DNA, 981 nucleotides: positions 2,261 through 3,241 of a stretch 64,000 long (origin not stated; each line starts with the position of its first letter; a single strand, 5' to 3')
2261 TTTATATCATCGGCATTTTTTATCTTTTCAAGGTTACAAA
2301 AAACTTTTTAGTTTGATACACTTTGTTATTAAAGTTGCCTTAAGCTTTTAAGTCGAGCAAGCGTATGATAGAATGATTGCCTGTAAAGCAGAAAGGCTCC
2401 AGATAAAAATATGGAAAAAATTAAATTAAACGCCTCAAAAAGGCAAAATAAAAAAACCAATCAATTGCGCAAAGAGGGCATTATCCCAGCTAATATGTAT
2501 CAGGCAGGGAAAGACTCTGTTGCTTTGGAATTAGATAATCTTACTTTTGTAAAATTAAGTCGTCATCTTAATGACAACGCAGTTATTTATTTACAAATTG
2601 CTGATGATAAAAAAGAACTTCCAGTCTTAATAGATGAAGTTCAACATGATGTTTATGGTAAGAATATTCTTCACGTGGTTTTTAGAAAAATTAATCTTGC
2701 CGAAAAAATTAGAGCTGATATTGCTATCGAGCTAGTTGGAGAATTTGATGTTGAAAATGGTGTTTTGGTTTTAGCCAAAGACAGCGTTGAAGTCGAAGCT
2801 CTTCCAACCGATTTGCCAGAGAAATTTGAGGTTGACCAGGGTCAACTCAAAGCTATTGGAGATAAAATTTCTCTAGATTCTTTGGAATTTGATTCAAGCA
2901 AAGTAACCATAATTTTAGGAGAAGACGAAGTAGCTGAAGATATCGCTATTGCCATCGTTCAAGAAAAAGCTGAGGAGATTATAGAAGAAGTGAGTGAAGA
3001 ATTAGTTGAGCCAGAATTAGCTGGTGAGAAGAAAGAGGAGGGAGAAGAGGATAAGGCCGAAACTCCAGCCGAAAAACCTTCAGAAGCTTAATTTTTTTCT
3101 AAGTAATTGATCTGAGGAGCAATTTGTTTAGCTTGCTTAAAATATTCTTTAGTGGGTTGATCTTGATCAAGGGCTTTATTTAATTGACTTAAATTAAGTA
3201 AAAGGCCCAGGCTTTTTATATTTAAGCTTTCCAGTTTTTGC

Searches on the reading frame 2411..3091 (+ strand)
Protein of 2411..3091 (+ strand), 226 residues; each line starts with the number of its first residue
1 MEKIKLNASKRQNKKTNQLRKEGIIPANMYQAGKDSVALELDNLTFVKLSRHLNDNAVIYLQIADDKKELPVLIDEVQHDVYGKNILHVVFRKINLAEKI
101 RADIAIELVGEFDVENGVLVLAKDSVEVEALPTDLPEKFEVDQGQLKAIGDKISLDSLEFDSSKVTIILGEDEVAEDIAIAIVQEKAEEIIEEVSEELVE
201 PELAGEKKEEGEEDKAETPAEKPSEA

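Call 67: find_encoding_contigs(protein=window:2411-3091:+, flank=10000, max_places=3)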
Protein window:2411-3091:+ (226 aa): 18 contigs read that carry it; 3 places shown.
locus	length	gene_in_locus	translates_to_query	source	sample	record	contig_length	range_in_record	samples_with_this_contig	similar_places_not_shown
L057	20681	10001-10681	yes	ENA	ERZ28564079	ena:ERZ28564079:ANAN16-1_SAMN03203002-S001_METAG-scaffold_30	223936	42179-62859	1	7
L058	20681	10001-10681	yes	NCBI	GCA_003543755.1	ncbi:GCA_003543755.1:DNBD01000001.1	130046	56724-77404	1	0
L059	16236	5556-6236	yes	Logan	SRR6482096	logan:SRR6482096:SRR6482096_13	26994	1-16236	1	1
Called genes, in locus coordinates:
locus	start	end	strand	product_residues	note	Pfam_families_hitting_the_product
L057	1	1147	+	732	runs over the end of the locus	PF01935:DUF87, PF19044:P-loop_TraG, PF12846:AAA_10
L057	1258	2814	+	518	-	PF01695:IstB_IS21 (weak), PF00308:Bac_DnaA, PF00004:AAA, PF08299:Bac_DnaA_C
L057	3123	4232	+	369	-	PF00712:DNA_pol3_beta, PF02767:DNA_pol3_beta_2, PF02768:DNA_pol3_beta_3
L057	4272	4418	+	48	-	PF00468:Ribosomal_L34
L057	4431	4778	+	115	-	PF00825:Ribonuclease_P (weak)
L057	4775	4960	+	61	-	PF01809:YidD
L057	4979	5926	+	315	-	PF02096:60KD_IMP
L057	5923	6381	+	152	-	PF13083:KH_KhpA-B, PF01424:R3H (weak)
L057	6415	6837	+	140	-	PF00075:RNase_H, PF13456:RVT_3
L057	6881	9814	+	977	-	PF13196:DUF4012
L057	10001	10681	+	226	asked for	PF01386:Ribosomal_L25p, PF14693:Ribosomal_TL5_C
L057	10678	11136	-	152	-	-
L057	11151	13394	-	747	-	PF00133:tRNA-synt_1, PF09334:tRNA-synt_1g, PF08264:Anticodon_1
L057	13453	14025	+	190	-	PF00293:NUDIX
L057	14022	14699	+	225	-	PF01255:Prenyltransf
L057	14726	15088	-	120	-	PF18895:T4SS_pilin (weak)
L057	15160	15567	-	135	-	PF18895:T4SS_pilin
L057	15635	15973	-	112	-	PF18895:T4SS_pilin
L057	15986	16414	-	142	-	PF18895:T4SS_pilin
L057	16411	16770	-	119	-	PF18895:T4SS_pilin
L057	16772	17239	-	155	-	-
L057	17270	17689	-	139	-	-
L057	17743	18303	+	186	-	PF04542:Sigma70_r2, PF08281:Sigma70_r4_2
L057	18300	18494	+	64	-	-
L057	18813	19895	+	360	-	PF02463:SMC_N, PF13175:AAA_15, PF13476:AAA_23, PF13304:AAA_21 (weak)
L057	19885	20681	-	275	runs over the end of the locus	PF01256:Carb_kinase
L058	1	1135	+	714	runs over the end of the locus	PF01935:DUF87, PF12846:AAA_10, PF19044:P-loop_TraG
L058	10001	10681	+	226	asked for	PF01386:Ribosomal_L25p, PF14693:Ribosomal_TL5_C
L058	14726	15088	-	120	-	PF18895:T4SS_pilin (weak)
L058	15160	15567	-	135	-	PF18895:T4SS_pilin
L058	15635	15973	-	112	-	PF18895:T4SS_pilin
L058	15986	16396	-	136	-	PF18895:T4SS_pilin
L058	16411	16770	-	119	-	PF18895:T4SS_pilin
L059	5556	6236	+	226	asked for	PF01386:Ribosomal_L25p, PF14693:Ribosomal_TL5_C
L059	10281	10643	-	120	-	PF18895:T4SS_pilin (weak)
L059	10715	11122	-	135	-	PF18895:T4SS_pilin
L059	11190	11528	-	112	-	PF18895:T4SS_pilin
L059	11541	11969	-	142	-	PF18895:T4SS_pilin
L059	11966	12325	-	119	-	PF18895:T4SS_pilin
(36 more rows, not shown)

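Call 69: find_homologous_proteins(query=L057:2-1144:+, max_evalue=1e-50)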
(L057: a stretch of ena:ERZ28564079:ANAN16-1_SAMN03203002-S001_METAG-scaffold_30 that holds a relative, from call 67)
Query L057:2-1144:+ (381 aa): 7958 proteins with E <= 1e-50 among 8000 candidates; the best 120 are listed.
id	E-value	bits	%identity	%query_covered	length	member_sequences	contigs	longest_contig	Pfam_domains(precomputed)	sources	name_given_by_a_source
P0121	4.2e-159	548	78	86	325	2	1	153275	PF19044.7,PF12846.14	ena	-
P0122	8.3e-157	540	74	90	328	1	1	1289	PF19044.7,PF12846.14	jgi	jgi:hypothetical protein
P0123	8.0e-151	520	72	90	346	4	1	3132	PF19044.7,PF12846.14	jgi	jgi:hypothetical protein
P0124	4.6e-143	495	65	99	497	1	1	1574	PF19044.7,PF01935.24,PF12846.14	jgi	jgi:type IV secretory pathway VirB4 component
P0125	6.6e-138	478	65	95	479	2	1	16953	PF19044.7,PF01935.24,PF12846.14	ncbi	-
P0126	5.7e-137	475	83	66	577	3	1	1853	PF19044.7,PF01935.24,PF12846.14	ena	-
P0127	1.1e-136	474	84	67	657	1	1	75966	PF19044.7,PF01935.24,PF12846.14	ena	-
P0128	7.3e-136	471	83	65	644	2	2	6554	PF19044.7,PF01935.24,PF12846.14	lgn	-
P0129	2.5e-135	469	83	66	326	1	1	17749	PF19044.7,PF12846.14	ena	-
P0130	4.2e-135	469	80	68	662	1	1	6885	PF19044.7,PF01935.24,PF12846.14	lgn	-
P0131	6.1e-135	468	81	67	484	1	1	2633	PF19044.7,PF01935.24,PF12846.14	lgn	-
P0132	6.4e-135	468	73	77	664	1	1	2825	PF19044.7,PF01935.24,PF12846.14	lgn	-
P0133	8.2e-135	468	79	69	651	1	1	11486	PF19044.7,PF01935.24,PF12846.14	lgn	-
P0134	1.8e-134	467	78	68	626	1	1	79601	PF19044.7,PF01935.24,PF12846.14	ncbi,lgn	ncbi:MAG: VirB4-like conjugal transfer ATPase, CD1110 family [Patescibacteria group bacterium]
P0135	3.3e-134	466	76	72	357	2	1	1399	PF19044.7,PF12846.14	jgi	jgi:hypothetical protein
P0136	4.0e-134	465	76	70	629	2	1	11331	PF19044.7,PF01935.24,PF12846.14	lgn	-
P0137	5.0e-134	465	82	65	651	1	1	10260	PF19044.7,PF01935.24,PF12846.14,PF03135.20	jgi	jgi:type IV secretory pathway VirB4 component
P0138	6.1e-134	465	80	67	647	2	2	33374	PF19044.7,PF01935.24,PF12846.14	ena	-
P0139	1.2e-133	464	79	68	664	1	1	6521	PF19044.7,PF01935.24,PF12846.14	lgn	-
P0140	1.5e-133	464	70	77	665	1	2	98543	PF19044.7,PF01935.24,PF12846.14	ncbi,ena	-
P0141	1.7e-133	463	79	69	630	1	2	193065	PF19044.7,PF01935.24,PF12846.14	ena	-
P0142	1.8e-133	463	79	69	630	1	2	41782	PF19044.7,PF01935.24,PF12846.14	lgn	-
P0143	2.1e-133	463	80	67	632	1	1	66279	PF19044.7,PF01935.24,PF12846.14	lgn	-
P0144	2.2e-133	463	77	70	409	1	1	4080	PF19044.7,PF01935.24,PF12846.14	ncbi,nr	ncbi:ATP-binding protein, partial [Candidatus Woesebacteria bacterium]|nr:ATP-binding protein [Candi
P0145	2.3e-133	463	78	69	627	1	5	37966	PF19044.7,PF01935.24,PF12846.14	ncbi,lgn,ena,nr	ncbi:ATP-binding protein [Candidatus Woesebacteria bacterium]|nr:ATP-binding protein [Candidatus Woe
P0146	2.7e-133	463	80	67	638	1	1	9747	PF19044.7,PF01935.24,PF12846.14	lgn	-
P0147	3.2e-133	462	80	67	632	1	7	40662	PF19044.7,PF01935.24,PF12846.14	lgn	-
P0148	3.4e-133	462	74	72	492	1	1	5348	PF19044.7,PF01935.24,PF12846.14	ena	-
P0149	3.6e-133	462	80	67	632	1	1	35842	PF19044.7,PF01935.24,PF12846.14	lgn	-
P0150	3.7e-133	462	77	69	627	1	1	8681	PF19044.7,PF01935.24,PF12846.14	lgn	-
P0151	4.4e-133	462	77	69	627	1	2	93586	PF19044.7,PF01935.24,PF12846.14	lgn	-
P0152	4.9e-133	462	78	69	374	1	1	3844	PF19044.7,PF01935.24,PF12846.14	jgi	-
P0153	5.4e-133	462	78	68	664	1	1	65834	PF19044.7,PF01935.24,PF12846.14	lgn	-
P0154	6.0e-133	462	73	72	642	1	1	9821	PF19044.7,PF01935.24,PF12846.14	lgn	-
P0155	6.9e-133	461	78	69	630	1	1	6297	PF19044.7,PF01935.24,PF12846.14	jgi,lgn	-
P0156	7.4e-133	461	80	67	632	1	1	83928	PF19044.7,PF01935.24,PF12846.14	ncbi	-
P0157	7.5e-133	461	78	68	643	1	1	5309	PF19044.7,PF01935.24,PF12846.14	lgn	-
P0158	8.5e-133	461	61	100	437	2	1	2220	PF19044.7,PF12846.14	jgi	-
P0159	9.5e-133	461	82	64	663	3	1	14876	PF19044.7,PF01935.24,PF12846.14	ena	-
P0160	9.5e-133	461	77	70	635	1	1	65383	PF19044.7,PF01935.24,PF12846.14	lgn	-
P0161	1.1e-132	461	79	66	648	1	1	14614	PF19044.7,PF01935.24,PF12846.14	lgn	-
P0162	1.2e-132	461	77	69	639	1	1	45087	PF19044.7,PF01935.24,PF12846.14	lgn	-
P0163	1.4e-132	460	82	65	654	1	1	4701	PF19044.7,PF01935.24,PF12846.14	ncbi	ncbi:MAG TPA: DUF87 domain-containing protein, partial [Patescibacteria group bacterium]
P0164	1.6e-132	460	80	67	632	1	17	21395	PF19044.7,PF01935.24,PF12846.14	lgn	-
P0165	1.6e-132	460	80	67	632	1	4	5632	PF19044.7,PF01935.24,PF12846.14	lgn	-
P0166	1.6e-132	460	78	69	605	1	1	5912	PF19044.7,PF01935.24,PF12846.14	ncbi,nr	ncbi:MAG TPA: ATP-binding protein [Candidatus Woesebacteria bacterium]|nr:ATP-binding protein [Candi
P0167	1.8e-132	460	80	66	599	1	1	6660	PF19044.7,PF01935.24,PF12846.14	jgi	jgi:type IV secretory pathway VirB4 component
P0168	1.8e-132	460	80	67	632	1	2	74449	PF19044.7,PF01935.24,PF12846.14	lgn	-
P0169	1.8e-132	460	80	67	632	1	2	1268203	PF19044.7,PF01935.24,PF12846.14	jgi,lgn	jgi:conjugal transfer ATP-binding protein TraC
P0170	2.0e-132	460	79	67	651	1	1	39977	PF19044.7,PF01935.24,PF12846.14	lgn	-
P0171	2.0e-132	460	68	77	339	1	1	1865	PF19044.7,PF12846.14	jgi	-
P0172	2.2e-132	460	79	67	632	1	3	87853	PF19044.7,PF01935.24,PF12846.14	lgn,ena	-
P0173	2.5e-132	460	80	67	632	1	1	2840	PF19044.7,PF01935.24,PF12846.14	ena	-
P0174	2.5e-132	460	80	67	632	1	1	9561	PF19044.7,PF01935.24,PF12846.14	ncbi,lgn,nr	ncbi:ATP-binding protein [Candidatus Woesebacteria bacterium]|nr:ATP-binding protein [Candidatus Woe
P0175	2.5e-132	460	80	67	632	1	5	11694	PF19044.7,PF01935.24,PF12846.14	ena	-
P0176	4.2e-132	459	75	72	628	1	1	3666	PF19044.7,PF01935.24,PF12846.14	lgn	-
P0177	4.9e-132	459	77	69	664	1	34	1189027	PF19044.7,PF01935.24,PF12846.14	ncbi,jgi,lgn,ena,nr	ncbi:MAG: DUF87 domain-containing protein [Candidatus Pacebacteria bacterium]|nr:DUF87 domain-contai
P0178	4.9e-132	459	77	69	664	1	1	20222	PF19044.7,PF01935.24,PF12846.14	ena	-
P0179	5.5e-132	458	78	67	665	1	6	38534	PF19044.7,PF01935.24,PF12846.14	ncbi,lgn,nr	ncbi:MAG: ATP-binding protein [Pseudomonadales bacterium]|nr:ATP-binding protein [Pseudomonadales ba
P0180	5.5e-132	458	78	67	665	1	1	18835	PF19044.7,PF01935.24,PF12846.14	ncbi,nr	ncbi:ATP-binding protein [Candidatus Woesebacteria bacterium]|nr:ATP-binding protein [Candidatus Woe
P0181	5.5e-132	458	78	67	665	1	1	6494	PF19044.7,PF01935.24,PF12846.14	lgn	-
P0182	5.9e-132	458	76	72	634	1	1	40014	PF19044.7,PF01935.24,PF12846.14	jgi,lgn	-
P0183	7.5e-132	458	80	66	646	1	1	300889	PF19044.7,PF01935.24,PF12846.14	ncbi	-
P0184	8.9e-132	458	81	65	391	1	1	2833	PF19044.7,PF12846.14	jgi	jgi:type IV secretory pathway VirB4 component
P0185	9.4e-132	458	77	69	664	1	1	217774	PF19044.7,PF01935.24,PF12846.14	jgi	-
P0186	9.6e-132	458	79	66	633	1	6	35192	PF19044.7,PF01935.24,PF12846.14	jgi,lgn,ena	jgi:conjugal transfer ATP-binding protein TraC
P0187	1.1e-131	457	82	65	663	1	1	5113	PF19044.7,PF01935.24,PF12846.14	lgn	-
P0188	1.1e-131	457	77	68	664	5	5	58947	PF19044.7,PF01935.24,PF12846.14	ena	-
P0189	1.1e-131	457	82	65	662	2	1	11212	PF19044.7,PF01935.24,PF12846.14,PF03135.20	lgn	-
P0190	1.3e-131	457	68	77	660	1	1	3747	PF19044.7,PF01935.24,PF12846.14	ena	-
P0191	3.0e-131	456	78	69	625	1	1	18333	PF19044.7,PF01935.24,PF12846.14,PF03135.20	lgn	-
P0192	3.2e-131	456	80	65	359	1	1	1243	PF19044.7,PF12846.14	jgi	jgi:hypothetical protein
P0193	3.3e-131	456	79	65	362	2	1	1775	PF19044.7,PF12846.14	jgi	-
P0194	3.3e-131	456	73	72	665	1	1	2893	PF19044.7,PF01935.24,PF12846.14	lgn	-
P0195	4.6e-131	455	81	65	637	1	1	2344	PF19044.7,PF01935.24,PF12846.14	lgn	-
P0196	5.2e-131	455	80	65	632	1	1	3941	PF19044.7,PF01935.24,PF12846.14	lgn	-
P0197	5.3e-131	455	80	65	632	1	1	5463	PF19044.7,PF01935.24,PF12846.14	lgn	-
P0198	6.1e-131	455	70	76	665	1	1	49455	PF19044.7,PF01935.24,PF12846.14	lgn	-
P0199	6.8e-131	455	79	67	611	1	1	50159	PF19044.7,PF01935.24,PF12846.14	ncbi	-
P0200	7.0e-131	455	76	69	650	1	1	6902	PF19044.7,PF01935.24,PF12846.14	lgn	-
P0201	9.4e-131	454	78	68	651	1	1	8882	PF19044.7,PF01935.24,PF12846.14,PF03135.20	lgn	-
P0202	1.1e-130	454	75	70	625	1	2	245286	PF19044.7,PF01935.24,PF12846.14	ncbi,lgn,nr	ncbi:MAG: ATP-binding protein [Pseudomonadales bacterium]|nr:ATP-binding protein [Pseudomonadales ba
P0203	1.8e-130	453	79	67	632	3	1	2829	PF19044.7,PF01935.24,PF12846.14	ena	-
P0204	1.8e-130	453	73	72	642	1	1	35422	PF19044.7,PF01935.24,PF12846.14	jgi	jgi:conjugal transfer ATP-binding protein TraC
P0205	1.9e-130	453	79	65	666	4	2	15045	PF19044.7,PF01935.24,PF12846.14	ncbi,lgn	-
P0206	3.2e-130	453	74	71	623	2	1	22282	PF19044.7,PF01935.24,PF12846.14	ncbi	-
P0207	3.6e-130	452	76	70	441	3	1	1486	PF19044.7,PF01935.24,PF12846.14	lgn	-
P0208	5.1e-130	452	74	72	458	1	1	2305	PF19044.7,PF01935.24,PF12846.14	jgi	jgi:type IV secretory pathway VirB4 component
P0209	9.5e-130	451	78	66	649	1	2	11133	PF19044.7,PF01935.24,PF12846.14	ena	-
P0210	9.6e-130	451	78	66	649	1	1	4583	PF19044.7,PF01935.24,PF12846.14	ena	-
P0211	9.7e-130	451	75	70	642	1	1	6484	PF19044.7,PF01935.24,PF12846.14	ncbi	-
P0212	1.1e-129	451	76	70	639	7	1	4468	PF19044.7,PF01935.24,PF12846.14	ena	-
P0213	1.2e-129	451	80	64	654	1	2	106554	PF19044.7,PF01935.24,PF12846.14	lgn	-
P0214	1.3e-129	451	79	67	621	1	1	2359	PF19044.7,PF01935.24,PF04347.19,PF12846.14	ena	-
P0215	1.5e-129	450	57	100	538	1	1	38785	PF19044.7,PF01935.24,PF12846.14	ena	-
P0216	5.1e-129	449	77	67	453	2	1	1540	PF19044.7,PF01935.24,PF12846.14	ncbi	-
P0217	6.0e-129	448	79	66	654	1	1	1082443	PF19044.7,PF01935.24,PF12846.14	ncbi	-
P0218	1.3e-128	447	70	72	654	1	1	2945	PF19044.7,PF01935.24,PF12846.14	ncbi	-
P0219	1.9e-128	447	77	67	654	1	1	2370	PF19044.7,PF01935.24,PF12846.14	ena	-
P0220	1.9e-128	447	77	67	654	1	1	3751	PF19044.7,PF01935.24,PF12846.14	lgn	-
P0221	2.0e-128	447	77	67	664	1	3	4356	PF19044.7,PF01935.24,PF12846.14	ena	-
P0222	3.2e-128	446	77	65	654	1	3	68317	PF19044.7,PF01935.24,PF12846.14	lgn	-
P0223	3.6e-128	446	78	66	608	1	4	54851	PF19044.7,PF01935.24,PF12846.14,PF03135.20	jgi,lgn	-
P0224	5.4e-128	445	78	65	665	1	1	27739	PF19044.7,PF01935.24,PF12846.14,PF03135.20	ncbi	-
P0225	5.9e-128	445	57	100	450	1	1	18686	PF19044.7,PF01935.24,PF12846.14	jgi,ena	-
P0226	1.6e-127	444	75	69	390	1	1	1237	PF19044.7,PF12846.14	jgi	jgi:type IV secretory pathway VirB4 component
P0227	1.7e-127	444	70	76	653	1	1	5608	PF19044.7,PF01935.24,PF12846.14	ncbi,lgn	ncbi:MAG: ATP-binding protein [Patescibacteria group bacterium]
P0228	2.4e-127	443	77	65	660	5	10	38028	PF19044.7,PF01935.24,PF12846.14,PF03135.20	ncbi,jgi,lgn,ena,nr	ncbi:MAG TPA: ATP-binding protein [Candidatus Woesebacteria bacterium]|nr:ATP-binding protein [Candi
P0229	4.0e-127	442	77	66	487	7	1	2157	PF19044.7,PF01935.24,PF12846.14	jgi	jgi:type IV secretory pathway VirB4 component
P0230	4.3e-127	442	78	66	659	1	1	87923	PF19044.7,PF01935.24,PF12846.14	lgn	-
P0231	5.9e-127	442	73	71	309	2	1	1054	PF19044.7,PF12846.14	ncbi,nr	ncbi:MAG: hypothetical protein GW945_03120, partial [Candidatus Pacebacteria bacterium]|nr:hypotheti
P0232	1.1e-126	441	76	65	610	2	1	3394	PF19044.7,PF01935.24,PF12846.14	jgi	jgi:type IV secretory pathway VirB4 component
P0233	1.3e-126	441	81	62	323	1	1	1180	PF19044.7,PF12846.14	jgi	jgi:type IV secretory pathway VirB4 component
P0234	1.5e-126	441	80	64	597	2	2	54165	PF19044.7,PF01935.24,PF12846.14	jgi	jgi:conjugal transfer ATP-binding protein TraC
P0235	2.5e-126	440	73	71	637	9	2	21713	PF19044.7,PF01935.24,PF12846.14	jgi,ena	-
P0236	2.7e-126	440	77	65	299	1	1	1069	PF19044.7,PF12846.14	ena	-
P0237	3.2e-126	439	76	69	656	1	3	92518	PF19044.7,PF01935.24,PF12846.14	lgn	-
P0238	5.1e-126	439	79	64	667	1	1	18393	PF19044.7,PF01935.24,PF12846.14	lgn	-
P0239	1.3e-125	437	75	68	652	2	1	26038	PF19044.7,PF01935.24,PF12846.14,PF03135.20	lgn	-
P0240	1.7e-125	437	77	66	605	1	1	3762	PF19044.7,PF01935.24,PF12846.14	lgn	-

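Call 70: find_encoding_contigs(protein=P0127, flank=10000, max_places=2)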
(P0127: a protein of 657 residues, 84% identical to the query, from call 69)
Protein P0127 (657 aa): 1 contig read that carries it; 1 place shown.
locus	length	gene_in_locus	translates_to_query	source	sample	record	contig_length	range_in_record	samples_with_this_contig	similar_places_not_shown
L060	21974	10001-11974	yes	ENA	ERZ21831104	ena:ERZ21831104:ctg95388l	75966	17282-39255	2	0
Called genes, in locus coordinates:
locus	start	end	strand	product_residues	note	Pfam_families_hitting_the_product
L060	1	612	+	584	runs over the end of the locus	-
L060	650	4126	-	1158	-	-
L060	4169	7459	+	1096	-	-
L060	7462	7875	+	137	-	-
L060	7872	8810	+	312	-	PF12666:PrgI, PF13620:CarboxypepD_reg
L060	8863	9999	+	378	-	PF26593:TraC-like (weak)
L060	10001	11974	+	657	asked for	PF01935:DUF87, PF12846:AAA_10, PF19044:P-loop_TraG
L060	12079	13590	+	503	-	PF01695:IstB_IS21, PF00308:Bac_DnaA, PF00004:AAA, PF08299:Bac_DnaA_C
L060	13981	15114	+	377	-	PF00712:DNA_pol3_beta, PF02767:DNA_pol3_beta_2, PF02768:DNA_pol3_beta_3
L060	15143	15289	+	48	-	PF00468:Ribosomal_L34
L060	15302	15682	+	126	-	-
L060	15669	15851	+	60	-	PF01809:YidD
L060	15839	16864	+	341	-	PF02096:60KD_IMP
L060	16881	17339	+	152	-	PF13083:KH_KhpA-B, PF01424:R3H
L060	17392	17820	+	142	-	PF00075:RNase_H, PF13456:RVT_3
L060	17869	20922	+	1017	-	PF13196:DUF4012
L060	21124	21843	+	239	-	PF01386:Ribosomal_L25p, PF14693:Ribosomal_TL5_C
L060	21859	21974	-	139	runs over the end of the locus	-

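Call 71: search_protein_families(library=pfam, proteins=[L060:4169-7459:+, L060:7462-7875:+, L060:7872-8810:+, L060:8863-9999:+, L060:650-4126:-], max_evalue=0.1)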
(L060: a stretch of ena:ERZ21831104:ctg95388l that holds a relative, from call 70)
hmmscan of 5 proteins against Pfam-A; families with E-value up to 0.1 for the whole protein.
L060:4169-7459:+ (1096 aa): 1 family
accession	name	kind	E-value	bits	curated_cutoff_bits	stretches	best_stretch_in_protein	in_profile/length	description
PF13529.12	Peptidase_C39_2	-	0.071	14.1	24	0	923-1062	5-143/143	Peptidase_C39 like family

L060:7462-7875:+ (137 aa): 1 family
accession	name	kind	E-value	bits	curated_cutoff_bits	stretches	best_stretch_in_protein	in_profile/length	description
PF10717.14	ODV-E18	-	0.0036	17.6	28.1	1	7-66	25-85/87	Occlusion-derived virus envelope protein ODV-E18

L060:7872-8810:+ (312 aa): 9 families
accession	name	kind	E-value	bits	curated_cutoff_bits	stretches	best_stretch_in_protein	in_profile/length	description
PF13620.12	CarboxypepD_reg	-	1.3e-09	38.7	32.3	1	230-288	2-58/82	Carboxypeptidase regulatory-like domain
PF12666.12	PrgI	-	1.6e-08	35.4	27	1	5-89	1-88/91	PrgI family protein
PF08685.16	GON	-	0.0012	19.2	22.6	0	115-173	50-106/199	GON domain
PF13715.12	CarbopepD_reg_2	-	0.013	16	32.2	1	230-291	1-57/88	CarboxypepD_reg-like domain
PF09430.16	EMC7_beta-sandw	-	0.017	15.8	26.6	0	253-295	15-56/122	ER membrane protein complex subunit 7, beta-sandwich domain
PF17210.9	SdrD_B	-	0.046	14.3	29.7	0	236-286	18-66/112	SdrD B-like domain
PF02369.22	Big_1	-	0.051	14.1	34.9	0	229-270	20-63/93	Bacterial Ig-like domain (group 1)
PF23193.1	NOMO_3rd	-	0.062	13.8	27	0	254-288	55-88/120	NOMO third transthyretin-like domain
PF11974.14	bMG3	-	0.075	13.4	34.9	0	238-279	24-64/103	Bacterial alpha-2-macroglobulin MG3 domain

L060:8863-9999:+ (378 aa): 0 families

L060:650-4126:- (1158 aa): 1 family
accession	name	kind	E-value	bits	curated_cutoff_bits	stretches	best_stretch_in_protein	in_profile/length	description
PF05837.17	CENP-H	-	0.017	15.4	29.9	1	165-233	111-179/202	Centromere protein H (CENP-H)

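Call 79: find_encoding_contigs(protein=P0140, flank=10000, max_places=2)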
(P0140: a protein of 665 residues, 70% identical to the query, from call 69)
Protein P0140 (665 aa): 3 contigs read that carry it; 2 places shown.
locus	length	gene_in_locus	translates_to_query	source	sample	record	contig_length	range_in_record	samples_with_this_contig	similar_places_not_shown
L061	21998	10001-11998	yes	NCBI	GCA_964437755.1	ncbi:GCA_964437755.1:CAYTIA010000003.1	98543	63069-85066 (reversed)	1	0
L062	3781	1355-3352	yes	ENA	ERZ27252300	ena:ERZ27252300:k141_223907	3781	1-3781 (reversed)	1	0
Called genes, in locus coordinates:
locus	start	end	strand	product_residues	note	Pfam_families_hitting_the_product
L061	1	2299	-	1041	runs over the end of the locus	-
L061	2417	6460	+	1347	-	-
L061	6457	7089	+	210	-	-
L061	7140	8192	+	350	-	PF13620:CarboxypepD_reg (weak)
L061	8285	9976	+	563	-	-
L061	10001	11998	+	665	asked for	PF01935:DUF87, PF19044:P-loop_TraG, PF12846:AAA_10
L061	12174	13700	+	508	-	PF01695:IstB_IS21 (weak), PF00308:Bac_DnaA, PF00004:AAA (weak), PF08299:Bac_DnaA_C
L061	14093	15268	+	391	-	PF00712:DNA_pol3_beta, PF02767:DNA_pol3_beta_2, PF02768:DNA_pol3_beta_3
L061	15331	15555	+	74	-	PF00468:Ribosomal_L34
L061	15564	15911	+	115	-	PF00825:Ribonuclease_P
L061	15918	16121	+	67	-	PF01809:YidD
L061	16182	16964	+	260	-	PF02096:60KD_IMP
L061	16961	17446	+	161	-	PF13083:KH_KhpA-B (weak), PF01424:R3H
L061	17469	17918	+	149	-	PF00075:RNase_H, PF13456:RVT_3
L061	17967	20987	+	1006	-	PF13196:DUF4012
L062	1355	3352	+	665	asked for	PF01935:DUF87, PF19044:P-loop_TraG, PF12846:AAA_10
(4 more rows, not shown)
